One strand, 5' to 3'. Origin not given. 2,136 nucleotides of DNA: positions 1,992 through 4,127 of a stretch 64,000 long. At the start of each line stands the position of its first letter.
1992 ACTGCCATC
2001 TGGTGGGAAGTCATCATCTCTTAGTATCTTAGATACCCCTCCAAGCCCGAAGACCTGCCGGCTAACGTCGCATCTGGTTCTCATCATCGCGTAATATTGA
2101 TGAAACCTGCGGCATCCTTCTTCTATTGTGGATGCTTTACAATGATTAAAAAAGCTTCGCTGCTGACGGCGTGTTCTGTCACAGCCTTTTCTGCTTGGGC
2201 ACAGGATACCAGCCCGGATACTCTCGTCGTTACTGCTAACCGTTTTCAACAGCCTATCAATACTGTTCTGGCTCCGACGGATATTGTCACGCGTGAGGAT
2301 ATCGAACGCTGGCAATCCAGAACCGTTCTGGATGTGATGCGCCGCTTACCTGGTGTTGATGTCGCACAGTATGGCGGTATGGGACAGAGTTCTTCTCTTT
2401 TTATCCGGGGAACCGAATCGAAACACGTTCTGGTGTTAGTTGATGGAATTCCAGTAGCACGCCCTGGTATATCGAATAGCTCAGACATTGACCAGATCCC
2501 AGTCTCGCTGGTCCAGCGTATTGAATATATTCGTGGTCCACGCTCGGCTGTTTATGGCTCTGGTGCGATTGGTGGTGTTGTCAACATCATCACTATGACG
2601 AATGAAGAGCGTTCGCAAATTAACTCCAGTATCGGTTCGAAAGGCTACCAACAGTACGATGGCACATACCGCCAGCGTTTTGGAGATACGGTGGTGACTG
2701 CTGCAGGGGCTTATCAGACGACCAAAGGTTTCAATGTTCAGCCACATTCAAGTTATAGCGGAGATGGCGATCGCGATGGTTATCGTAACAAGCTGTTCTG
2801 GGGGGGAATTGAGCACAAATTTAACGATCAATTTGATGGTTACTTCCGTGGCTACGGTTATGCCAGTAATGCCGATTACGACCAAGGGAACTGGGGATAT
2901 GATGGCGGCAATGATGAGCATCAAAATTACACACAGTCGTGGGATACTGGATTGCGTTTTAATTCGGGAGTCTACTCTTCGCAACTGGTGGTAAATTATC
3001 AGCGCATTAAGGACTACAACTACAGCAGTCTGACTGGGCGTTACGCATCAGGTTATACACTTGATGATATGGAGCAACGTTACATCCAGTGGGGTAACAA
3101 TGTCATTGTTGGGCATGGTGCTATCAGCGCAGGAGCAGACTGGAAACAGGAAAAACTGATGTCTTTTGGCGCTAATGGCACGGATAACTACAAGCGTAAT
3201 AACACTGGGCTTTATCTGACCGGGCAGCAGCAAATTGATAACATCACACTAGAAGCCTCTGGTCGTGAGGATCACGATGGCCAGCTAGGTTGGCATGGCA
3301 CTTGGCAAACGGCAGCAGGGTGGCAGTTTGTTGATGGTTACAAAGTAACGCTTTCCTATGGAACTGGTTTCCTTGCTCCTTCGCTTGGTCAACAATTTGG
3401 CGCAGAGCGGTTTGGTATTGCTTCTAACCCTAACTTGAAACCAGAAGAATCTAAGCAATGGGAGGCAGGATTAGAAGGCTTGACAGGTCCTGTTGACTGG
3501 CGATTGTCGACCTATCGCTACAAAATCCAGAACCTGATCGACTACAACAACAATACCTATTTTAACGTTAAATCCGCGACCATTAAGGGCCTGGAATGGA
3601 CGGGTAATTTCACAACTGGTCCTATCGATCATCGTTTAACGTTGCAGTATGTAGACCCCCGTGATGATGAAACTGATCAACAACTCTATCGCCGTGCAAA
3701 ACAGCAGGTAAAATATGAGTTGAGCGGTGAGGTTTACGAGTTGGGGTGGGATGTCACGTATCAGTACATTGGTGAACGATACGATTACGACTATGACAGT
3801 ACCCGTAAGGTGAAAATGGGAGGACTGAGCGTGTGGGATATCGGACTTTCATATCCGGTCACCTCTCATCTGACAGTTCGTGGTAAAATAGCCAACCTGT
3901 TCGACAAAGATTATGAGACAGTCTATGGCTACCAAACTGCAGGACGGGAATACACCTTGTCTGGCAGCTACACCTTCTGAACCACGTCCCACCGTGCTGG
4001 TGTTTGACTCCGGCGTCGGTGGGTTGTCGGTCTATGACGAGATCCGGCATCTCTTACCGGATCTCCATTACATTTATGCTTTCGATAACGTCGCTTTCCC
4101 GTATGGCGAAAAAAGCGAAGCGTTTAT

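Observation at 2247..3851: btuB is a mosaic: K-12-like ends but a strongly divergent ~1.6 kb interior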

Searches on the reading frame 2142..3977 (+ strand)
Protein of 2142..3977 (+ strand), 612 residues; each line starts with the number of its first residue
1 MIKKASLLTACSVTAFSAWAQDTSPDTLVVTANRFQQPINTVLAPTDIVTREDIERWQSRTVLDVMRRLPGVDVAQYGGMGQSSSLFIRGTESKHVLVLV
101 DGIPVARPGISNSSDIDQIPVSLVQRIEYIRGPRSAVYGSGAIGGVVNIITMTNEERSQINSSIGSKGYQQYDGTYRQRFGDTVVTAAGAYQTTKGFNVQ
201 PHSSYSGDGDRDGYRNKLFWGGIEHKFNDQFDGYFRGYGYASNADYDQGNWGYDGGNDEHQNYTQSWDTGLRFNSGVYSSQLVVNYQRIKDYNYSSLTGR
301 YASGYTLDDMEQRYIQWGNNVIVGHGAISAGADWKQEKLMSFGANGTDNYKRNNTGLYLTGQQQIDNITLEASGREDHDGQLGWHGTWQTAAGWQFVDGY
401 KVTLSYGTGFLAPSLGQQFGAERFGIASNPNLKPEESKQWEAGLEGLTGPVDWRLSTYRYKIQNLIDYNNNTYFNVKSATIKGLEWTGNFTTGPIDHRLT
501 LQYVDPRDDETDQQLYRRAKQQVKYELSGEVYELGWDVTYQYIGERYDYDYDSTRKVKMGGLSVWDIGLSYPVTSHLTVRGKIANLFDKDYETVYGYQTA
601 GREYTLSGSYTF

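Call 10: find_homologous_proteins(query=window:2247-3851:+, max_evalue=1e-50)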
Query window:2247-3851:+ (535 aa): 1652 proteins with E <= 1e-50 among 8000 candidates; the best 120 are listed.
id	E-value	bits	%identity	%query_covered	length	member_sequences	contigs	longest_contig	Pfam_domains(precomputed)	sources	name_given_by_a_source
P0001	0.0e+0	1230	100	100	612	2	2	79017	PF07715.21,PF00593.31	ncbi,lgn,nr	ncbi:TonB-dependent vitamin B12 receptor BtuB [Escherichia coli]|nr:TonB-dependent vitamin B12 recep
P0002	0.0e+0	1230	100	100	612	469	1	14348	PF07715.21,PF00593.31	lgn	-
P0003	0.0e+0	1229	100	100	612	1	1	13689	PF07715.21,PF00593.31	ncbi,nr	ncbi:TPA: TonB-dependent vitamin B12 receptor BtuB [Escherichia coli]|nr:TonB-dependent vitamin B12 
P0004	0.0e+0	1228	100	100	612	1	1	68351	PF07715.21,PF00593.31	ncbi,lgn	ncbi:TPA: TonB-dependent vitamin B12 receptor BtuB [Escherichia coli]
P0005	0.0e+0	1228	100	100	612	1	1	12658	PF07715.21,PF00593.31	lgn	-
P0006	0.0e+0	1227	100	100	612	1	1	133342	PF07715.21,PF00593.31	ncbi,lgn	ncbi:TPA: TonB-dependent vitamin B12 receptor BtuB [Escherichia coli]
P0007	0.0e+0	1226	100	100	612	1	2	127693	PF07715.21,PF00593.31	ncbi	ncbi:TonB-dependent vitamin B12 receptor BtuB [Escherichia coli]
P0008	0.0e+0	1215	99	100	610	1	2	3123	PF07715.21,PF00593.31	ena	-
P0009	0.0e+0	1163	93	100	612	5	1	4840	PF07715.21,PF00593.31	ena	-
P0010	0.0e+0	1157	92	100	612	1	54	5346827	PF07715.21,PF00593.31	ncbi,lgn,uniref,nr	ncbi:TonB-dependent vitamin B12 receptor BtuB [Citrobacter rodentium]|uniref:Vitamin B12 transporter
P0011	0.0e+0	1116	88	100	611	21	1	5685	PF07715.21,PF00593.31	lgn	-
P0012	0.0e+0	1108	88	100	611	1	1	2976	PF07715.21,PF00593.31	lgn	-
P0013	0.0e+0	1106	88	100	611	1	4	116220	PF07715.21,PF00593.31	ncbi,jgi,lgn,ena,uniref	ncbi:TonB-dependent vitamin B12 receptor BtuB [Huaxiibacter chinensis]|uniref:TonB-dependent vitamin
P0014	0.0e+0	1106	88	100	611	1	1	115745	PF07715.21,PF00593.31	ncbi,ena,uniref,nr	ncbi:TonB-dependent vitamin B12 receptor BtuB [Enterobacteriaceae bacterium 155047]|uniref:TonB-depe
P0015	0.0e+0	1105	88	100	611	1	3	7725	PF07715.21,PF00593.31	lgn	-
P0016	0.0e+0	1104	87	100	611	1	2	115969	PF07715.21,PF00593.31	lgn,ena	-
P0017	0.0e+0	1103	87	100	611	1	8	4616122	PF07715.21,PF00593.31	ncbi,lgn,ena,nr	ncbi:TonB-dependent vitamin B12 receptor [Lelliottia amnigena]|nr:TonB-dependent vitamin B12 recepto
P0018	0.0e+0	1101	87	100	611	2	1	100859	PF07715.21,PF00593.31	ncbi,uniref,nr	ncbi:TonB-dependent vitamin B12 receptor BtuB [Leclercia adecarboxylata]|uniref:TonB-dependent vitam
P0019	0.0e+0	1099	88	100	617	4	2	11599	PF07715.21,PF00593.31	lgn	-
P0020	0.0e+0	1046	83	100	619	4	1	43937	PF07715.21,PF00593.31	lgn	-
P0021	0.0e+0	1042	82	100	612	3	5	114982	PF07715.21,PF00593.31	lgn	-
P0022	0.0e+0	1040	82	100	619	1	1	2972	PF07715.21,PF00593.31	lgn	-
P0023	0.0e+0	1038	82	100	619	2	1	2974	PF07715.21,PF00593.31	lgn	-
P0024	0.0e+0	1025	80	100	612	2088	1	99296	PF07715.21,PF00593.31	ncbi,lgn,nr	ncbi:TonB-dependent vitamin B12 receptor BtuB [Klebsiella pneumoniae]|nr:TonB-dependent vitamin B12 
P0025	0.0e+0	1014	80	100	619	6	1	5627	PF07715.21,PF00593.31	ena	-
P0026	0.0e+0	1012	80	100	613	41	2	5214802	PF07715.21,PF00593.31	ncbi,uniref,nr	ncbi:TonB-dependent vitamin B12 receptor BtuB [Cedecea neteri]|uniref:Vitamin B12 transporter BtuB n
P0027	1.3e-296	1003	92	87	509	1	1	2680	PF07715.21,PF00593.31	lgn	-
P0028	1.3e-296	1003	79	100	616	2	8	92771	PF07715.21,PF00593.31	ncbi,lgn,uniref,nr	ncbi:TonB-dependent vitamin B12 receptor BtuB [Raoultella terrigena]|uniref:TonB-dependent vitamin B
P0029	3.9e-296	1001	79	100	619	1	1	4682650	PF07715.21,PF00593.31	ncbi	ncbi:TonB-dependent vitamin B12 receptor BtuB [Salmonella enterica]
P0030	5.3e-296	1001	79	100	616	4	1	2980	PF07715.21,PF00593.31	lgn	-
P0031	1.2e-293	993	78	100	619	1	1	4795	PF07715.21,PF00593.31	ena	-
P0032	1.9e-292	989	77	100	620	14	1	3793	PF07715.21,PF00593.31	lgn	-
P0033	5.8e-292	988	78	100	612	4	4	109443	PF07715.21,PF00593.31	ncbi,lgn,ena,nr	ncbi:TPA: TonB-dependent vitamin B12 receptor BtuB [Kluyvera intermedia]|nr:TonB-dependent vitamin B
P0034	5.6e-291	984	78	100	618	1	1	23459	PF07715.21,PF00593.31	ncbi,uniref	ncbi:TonB-dependent vitamin B12 receptor BtuB [Kluyvera sichuanensis]|uniref:TonB-dependent vitamin 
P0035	7.2e-291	984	77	100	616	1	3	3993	PF07715.21,PF00593.31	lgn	-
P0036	7.3e-291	984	78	100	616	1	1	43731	PF07715.21,PF00593.31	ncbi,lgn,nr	ncbi:TonB-dependent vitamin B12 receptor BtuB [Escherichia coli]|nr:TonB-dependent vitamin B12 recep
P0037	8.6e-291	984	78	100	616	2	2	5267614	PF07715.21,PF00593.31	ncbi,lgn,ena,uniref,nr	ncbi:TonB-dependent vitamin B12 receptor BtuB [Phytobacter ursingii]|uniref:TonB-dependent vitamin B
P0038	9.7e-291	984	78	100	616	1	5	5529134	PF07715.21,PF00593.31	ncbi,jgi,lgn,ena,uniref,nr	ncbi:TPA: TonB-dependent vitamin B12 receptor BtuB [Kluyvera intermedia]|uniref:Vitamin B12 transpor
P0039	1.0e-290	984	78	100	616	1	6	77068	PF07715.21,PF00593.31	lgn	-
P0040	1.1e-290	983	78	100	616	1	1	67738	PF07715.21,PF00593.31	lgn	-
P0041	2.8e-290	982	77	100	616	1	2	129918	PF07715.21,PF00593.31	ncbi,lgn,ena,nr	ncbi:vitamin B12 transporter [Phytobacter palmae]|nr:vitamin B12 transporter [Phytobacter palmae]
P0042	3.0e-290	982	77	100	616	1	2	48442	PF07715.21,PF00593.31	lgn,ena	-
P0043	3.4e-290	982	77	100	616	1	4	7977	PF07715.21,PF00593.31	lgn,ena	-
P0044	3.5e-290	982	78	100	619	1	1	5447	PF07715.21,PF00593.31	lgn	-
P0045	3.9e-290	982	77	100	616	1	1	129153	PF07715.21,PF00593.31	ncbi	-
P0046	4.0e-290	982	77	100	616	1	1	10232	PF07715.21,PF00593.31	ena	-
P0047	4.1e-290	982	77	100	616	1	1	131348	PF07715.21,PF00593.31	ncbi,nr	ncbi:TonB-dependent vitamin B12 receptor BtuB [Escherichia coli]|nr:TonB-dependent vitamin B12 recep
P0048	5.7e-290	981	77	100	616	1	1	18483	PF07715.21,PF00593.31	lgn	-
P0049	7.5e-290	981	77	100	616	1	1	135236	PF07715.21,PF00593.31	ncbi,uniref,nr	ncbi:TonB-dependent vitamin B12 receptor [Kluyvera intermedia]|uniref:Vitamin B12 transporter BtuB n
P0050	7.7e-290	981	77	100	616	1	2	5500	PF07715.21,PF00593.31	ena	-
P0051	8.0e-290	981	77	100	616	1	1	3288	PF07715.21,PF00593.31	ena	-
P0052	1.0e-289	980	77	100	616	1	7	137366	PF07715.21,PF00593.31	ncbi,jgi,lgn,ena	-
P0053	1.1e-289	980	77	100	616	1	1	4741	PF07715.21,PF00593.31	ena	-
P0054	1.1e-289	980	77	100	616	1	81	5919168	PF07715.21,PF00593.31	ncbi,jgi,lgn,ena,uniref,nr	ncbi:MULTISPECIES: TonB-dependent vitamin B12 receptor BtuB [Enterobacteriaceae]|jgi:vitamin B12 tra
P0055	1.1e-289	980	77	100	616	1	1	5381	PF07715.21,PF00593.31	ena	-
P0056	1.1e-289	980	77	100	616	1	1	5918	PF07715.21,PF00593.31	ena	-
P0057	1.1e-289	980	77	100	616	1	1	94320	PF07715.21,PF00593.31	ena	-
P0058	1.1e-289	980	77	100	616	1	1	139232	PF07715.21,PF00593.31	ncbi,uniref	ncbi:TonB-dependent vitamin B12 receptor BtuB [Phytobacter sp. RSE-02]|uniref:TonB-dependent vitamin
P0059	1.3e-289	980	77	100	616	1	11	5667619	PF07715.21,PF00593.31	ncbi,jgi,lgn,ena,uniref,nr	ncbi:TonB-dependent vitamin B12 receptor BtuB [Phytobacter diazotrophicus]|uniref:TonB-dependent vit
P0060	1.4e-289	980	77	100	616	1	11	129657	PF07715.21,PF00593.31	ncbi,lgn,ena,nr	ncbi:MAG: TonB-dependent vitamin B12 receptor BtuB [Enterobacteriaceae bacterium]|nr:TonB-dependent 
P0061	1.4e-289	980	77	100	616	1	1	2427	PF07715.21,PF00593.31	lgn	-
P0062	1.5e-289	980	77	100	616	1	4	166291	PF07715.21,PF00593.31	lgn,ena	-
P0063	1.5e-289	980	77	100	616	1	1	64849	PF07715.21,PF00593.31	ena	-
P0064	1.5e-289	980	77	100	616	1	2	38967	PF07715.21,PF00593.31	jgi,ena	jgi:vitamin B12 transporter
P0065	1.5e-289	980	77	100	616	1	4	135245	PF07715.21,PF00593.31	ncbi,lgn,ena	ncbi:TonB-dependent vitamin B12 receptor BtuB [Phytobacter ursingii]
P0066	1.5e-289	980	77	100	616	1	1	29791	PF07715.21,PF00593.31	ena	-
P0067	1.5e-289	980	77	100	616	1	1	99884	PF07715.21,PF00593.31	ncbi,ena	-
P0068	1.9e-289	979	77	100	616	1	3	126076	PF07715.21,PF00593.31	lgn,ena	-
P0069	2.2e-289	979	78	100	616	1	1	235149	PF07715.21,PF00593.31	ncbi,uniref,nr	ncbi:TonB-dependent vitamin B12 receptor BtuB [Klebsiella sp. 2680]|uniref:TonB-dependent vitamin B1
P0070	3.3e-289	979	77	100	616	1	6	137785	PF07715.21,PF00593.31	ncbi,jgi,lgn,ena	ncbi:TonB-dependent vitamin B12 receptor BtuB [Phytobacter diazotrophicus]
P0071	3.3e-289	979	77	100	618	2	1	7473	PF07715.21,PF00593.31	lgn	-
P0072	3.5e-289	978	77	100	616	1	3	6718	PF07715.21,PF00593.31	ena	-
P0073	4.5e-289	978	77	100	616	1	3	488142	PF07715.21,PF00593.31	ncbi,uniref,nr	ncbi:Vitamin B12 transporter BtuB precursor [Phytobacter ursingii]|uniref:Vitamin B12 transporter Bt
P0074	5.6e-289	978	77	100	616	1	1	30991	PF07715.21,PF00593.31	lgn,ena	-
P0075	5.6e-289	978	77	100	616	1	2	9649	PF07715.21,PF00593.31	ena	-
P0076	1.0e-288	977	77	100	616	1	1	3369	PF07715.21,PF00593.31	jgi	-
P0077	1.1e-288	977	77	100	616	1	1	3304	PF07715.21,PF00593.31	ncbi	-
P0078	1.2e-288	977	77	100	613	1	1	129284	PF07715.21,PF00593.31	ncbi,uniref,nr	ncbi:TonB-dependent vitamin B12 receptor BtuB [Klebsiella sp. BIGb0407]|uniref:TonB-dependent vitami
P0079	1.3e-288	977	77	100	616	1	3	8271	PF07715.21,PF00593.31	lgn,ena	-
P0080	1.7e-288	976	77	100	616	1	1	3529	PF07715.21,PF00593.31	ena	-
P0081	2.0e-288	976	77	100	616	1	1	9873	PF07715.21,PF00593.31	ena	-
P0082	9.6e-288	974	77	100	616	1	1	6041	PF07715.21,PF00593.31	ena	-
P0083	4.1e-287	972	77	100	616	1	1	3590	PF07715.21,PF00593.31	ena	-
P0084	4.5e-287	972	77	100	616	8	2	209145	PF07715.21,PF00593.31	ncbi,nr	ncbi:TonB-dependent vitamin B12 receptor BtuB [Klebsiella pasteurii]|nr:TonB-dependent vitamin B12 r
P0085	9.0e-287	971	76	100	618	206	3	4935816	PF07715.21,PF00593.31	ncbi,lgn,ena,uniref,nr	ncbi:TonB-dependent vitamin B12 receptor BtuB [Citrobacter portucalensis]|uniref:TonB-dependent vita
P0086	1.2e-286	970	76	100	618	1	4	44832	PF07715.21,PF00593.31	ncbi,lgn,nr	ncbi:TPA: TonB-dependent vitamin B12 receptor BtuB [Salmonella enterica]|nr:TonB-dependent vitamin B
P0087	1.2e-286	970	76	100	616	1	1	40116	PF07715.21,PF00593.31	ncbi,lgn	-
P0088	1.7e-286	970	76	100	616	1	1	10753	PF07715.21,PF00593.31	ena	-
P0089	1.8e-286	969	77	100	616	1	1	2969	PF07715.21,PF00593.31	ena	-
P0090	4.2e-286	968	76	100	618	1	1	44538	PF07715.21,PF00593.31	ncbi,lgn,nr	ncbi:TonB-dependent vitamin B12 receptor BtuB [Salmonella enterica subsp. enterica serovar London]|n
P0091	4.4e-286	968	76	100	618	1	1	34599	PF07715.21,PF00593.31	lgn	-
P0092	4.8e-286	968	77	100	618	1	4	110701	PF07715.21,PF00593.31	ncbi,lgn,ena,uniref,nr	ncbi:TPA: TonB-dependent vitamin B12 receptor BtuB [Kluyvera ascorbata]|uniref:TonB-dependent vitami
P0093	5.7e-286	968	76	100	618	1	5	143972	PF07715.21,PF00593.31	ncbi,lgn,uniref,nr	ncbi:TonB-dependent vitamin B12 receptor BtuB [Salmonella enterica]|uniref:Vitamin B12 transporter B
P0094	5.8e-286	968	76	100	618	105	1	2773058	PF07715.21,PF00593.31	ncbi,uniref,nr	ncbi:TonB-dependent vitamin B12 receptor BtuB [Phytobacter diazotrophicus]|uniref:TonB-dependent vit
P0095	5.9e-286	968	76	100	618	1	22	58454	PF07715.21,PF00593.31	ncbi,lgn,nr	ncbi:TonB-dependent vitamin B12 receptor BtuB [Salmonella enterica subsp. salamae]|nr:TonB-dependent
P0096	5.9e-286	968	76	100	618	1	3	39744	PF07715.21,PF00593.31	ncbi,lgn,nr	ncbi:TonB-dependent vitamin B12 receptor BtuB [Salmonella enterica]|nr:TonB-dependent vitamin B12 re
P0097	5.9e-286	968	76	100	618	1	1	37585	PF07715.21,PF00593.31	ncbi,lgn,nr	ncbi:TonB-dependent vitamin B12 receptor BtuB [Salmonella enterica]|nr:TonB-dependent vitamin B12 re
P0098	5.9e-286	968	76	100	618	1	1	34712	PF07715.21,PF00593.31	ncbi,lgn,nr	ncbi:TPA: TonB-dependent vitamin B12 receptor BtuB [Salmonella enterica]|nr:TonB-dependent vitamin B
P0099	5.9e-286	968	76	100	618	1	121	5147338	PF07715.21,PF00593.31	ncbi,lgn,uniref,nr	ncbi:TonB-dependent vitamin B12 receptor BtuB [Salmonella enterica subsp. salamae]|uniref:Vitamin B1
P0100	5.9e-286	968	76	100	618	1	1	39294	PF07715.21,PF00593.31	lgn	-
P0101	5.9e-286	968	76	100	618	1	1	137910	PF07715.21,PF00593.31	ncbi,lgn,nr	ncbi:TonB-dependent vitamin B12 receptor BtuB [Salmonella enterica subsp. salamae]|nr:TonB-dependent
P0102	6.0e-286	968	77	100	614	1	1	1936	PF07715.21,PF00593.31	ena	-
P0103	6.3e-286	968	77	100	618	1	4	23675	PF07715.21,PF00593.31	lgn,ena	-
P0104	8.1e-286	967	76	100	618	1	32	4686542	PF07715.21,PF00593.31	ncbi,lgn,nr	ncbi:TonB-dependent vitamin B12 receptor BtuB [Salmonella enterica]|nr:TonB-dependent vitamin B12 re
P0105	8.1e-286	967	76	100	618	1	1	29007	PF07715.21,PF00593.31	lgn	-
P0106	8.1e-286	967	76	100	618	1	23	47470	PF07715.21,PF00593.31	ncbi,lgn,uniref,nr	ncbi:TPA: TonB-dependent vitamin B12 receptor BtuB [Salmonella enterica]|uniref:Vitamin B12 transpor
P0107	8.1e-286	967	76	100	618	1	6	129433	PF07715.21,PF00593.31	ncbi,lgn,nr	ncbi:TonB-dependent vitamin B12 receptor BtuB [Salmonella enterica]|nr:TonB-dependent vitamin B12 re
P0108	8.1e-286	967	76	100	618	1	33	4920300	PF07715.21,PF00593.31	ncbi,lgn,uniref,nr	ncbi:TPA_asm: TonB-dependent vitamin B12 receptor BtuB [Salmonella enterica subsp. salamae serovar 4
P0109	8.6e-286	967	77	100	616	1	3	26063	PF07715.21,PF00593.31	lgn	-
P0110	1.2e-285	967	75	100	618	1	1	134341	PF07715.21,PF00593.31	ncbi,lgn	ncbi:TonB-dependent vitamin B12 receptor BtuB [Salmonella enterica]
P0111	1.3e-285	967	76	100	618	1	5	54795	PF07715.21,PF00593.31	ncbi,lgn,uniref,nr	ncbi:TPA_asm: TonB-dependent vitamin B12 receptor BtuB [Salmonella enterica subsp. salamae serovar 4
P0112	1.3e-285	967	76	100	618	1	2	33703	PF07715.21,PF00593.31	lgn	-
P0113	1.3e-285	967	75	100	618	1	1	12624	PF07715.21,PF00593.31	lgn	-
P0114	1.5e-285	967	75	100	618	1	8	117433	PF07715.21,PF00593.31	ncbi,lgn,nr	ncbi:TonB-dependent vitamin B12 receptor BtuB [Salmonella enterica]|nr:TonB-dependent vitamin B12 re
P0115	1.5e-285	966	77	100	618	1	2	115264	PF07715.21,PF00593.31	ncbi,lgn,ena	-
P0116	1.7e-285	966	76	100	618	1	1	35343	PF07715.21,PF00593.31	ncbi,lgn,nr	ncbi:TonB-dependent vitamin B12 receptor BtuB [Salmonella enterica subsp. salamae]|nr:TonB-dependent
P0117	1.9e-285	966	75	100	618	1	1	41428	PF07715.21,PF00593.31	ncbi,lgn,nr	ncbi:TonB-dependent vitamin B12 receptor BtuB [Salmonella enterica]|nr:TonB-dependent vitamin B12 re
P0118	2.0e-285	966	75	100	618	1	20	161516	PF07715.21,PF00593.31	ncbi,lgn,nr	ncbi:TonB-dependent vitamin B12 receptor BtuB [Salmonella enterica subsp. enterica]|nr:TonB-dependen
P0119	2.1e-285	966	75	100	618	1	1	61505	PF07715.21,PF00593.31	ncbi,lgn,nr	ncbi:TonB-dependent vitamin B12 receptor BtuB [Salmonella enterica subsp. enterica serovar Muenchen]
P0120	2.2e-285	966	75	100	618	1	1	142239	PF07715.21,PF00593.31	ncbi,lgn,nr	ncbi:TonB-dependent vitamin B12 receptor BtuB [Salmonella enterica]|nr:TonB-dependent vitamin B12 re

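Call 24: find_related_loci(query=window:2247-3851:+, collection=genome_contigs, flank=3000)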
Query window:2247-3851:+ (535 aa) in genome_contigs; peptide patterns used: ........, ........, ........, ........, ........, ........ (x = any residue, [..] = any of these).
74 stretches matched a pattern; 57 encode a relative of the query (tblastn E <= 1e-3); 57 distinct loci.
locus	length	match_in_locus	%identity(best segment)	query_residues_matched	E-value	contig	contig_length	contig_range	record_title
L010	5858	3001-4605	93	1-535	0e+0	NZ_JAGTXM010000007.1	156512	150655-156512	Citrobacter amalonaticus strain ku-bf3 scaffold_6, whole genome shotgun sequence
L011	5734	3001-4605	91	1-535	0e+0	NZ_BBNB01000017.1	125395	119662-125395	Citrobacter sedlakii NBRC 105722, whole genome shotgun sequence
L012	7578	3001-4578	92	1-526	0e+0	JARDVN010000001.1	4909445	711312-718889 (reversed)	Citrobacter amalonaticus strain AUH_CA_2023_1 contig_2, whole genome shotgun sequence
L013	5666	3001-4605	87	1-535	0e+0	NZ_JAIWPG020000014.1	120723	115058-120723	Lelliottia sp. WAP21 14, whole genome shotgun sequence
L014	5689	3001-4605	88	1-535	0e+0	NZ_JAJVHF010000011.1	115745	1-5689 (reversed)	Huaxiibacter chinensis strain 155047 contig00011, whole genome shotgun sequence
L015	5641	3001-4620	87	1-535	0e+0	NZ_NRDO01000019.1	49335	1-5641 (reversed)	Citrobacter sp. NCU1 contig_19, whole genome shotgun sequence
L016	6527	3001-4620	87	1-535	0e+0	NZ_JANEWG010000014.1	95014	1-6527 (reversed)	Citrobacter sp. Awk 4 510132-22-14, whole genome shotgun sequence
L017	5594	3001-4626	80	1-535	0e+0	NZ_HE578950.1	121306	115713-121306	Phytobacter massiliensis JC163 strain type strain: JC163, whole genome shotgun sequence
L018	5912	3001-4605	77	1-535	0e+0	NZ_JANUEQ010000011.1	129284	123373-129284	Klebsiella sp. BIGb0407 Ga0480618_11, whole genome shotgun sequence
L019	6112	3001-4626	77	1-535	0e+0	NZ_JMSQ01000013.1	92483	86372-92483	Siccibacter colletis strain 1383 contig013, whole genome shotgun sequence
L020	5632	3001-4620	68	1-535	0e+0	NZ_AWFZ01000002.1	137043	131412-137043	Siccibacter turicensis LMG 23730 strain LMG23730T contig003, whole genome shotgun sequence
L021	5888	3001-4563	69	1-513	0e+0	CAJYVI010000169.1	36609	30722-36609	MAG: uncultured Pseudocitrobacter sp. isolate SP260_1_metabat2_genome_mining.39 genome assembly, contig: k127_24570, who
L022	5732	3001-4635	65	1-535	0e+0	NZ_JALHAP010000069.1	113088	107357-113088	Dryocola boscaweniae strain H6W4 NODE_14_length_113088_cov_64.621365, whole genome shotgun sequence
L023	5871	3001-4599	66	1-522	0e+0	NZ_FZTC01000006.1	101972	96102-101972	Klebsiella grimontii strain 06D021, whole genome shotgun sequence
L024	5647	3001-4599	66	1-522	0e+0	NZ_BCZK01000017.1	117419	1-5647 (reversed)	Klebsiella oxytoca NBRC 105695, whole genome shotgun sequence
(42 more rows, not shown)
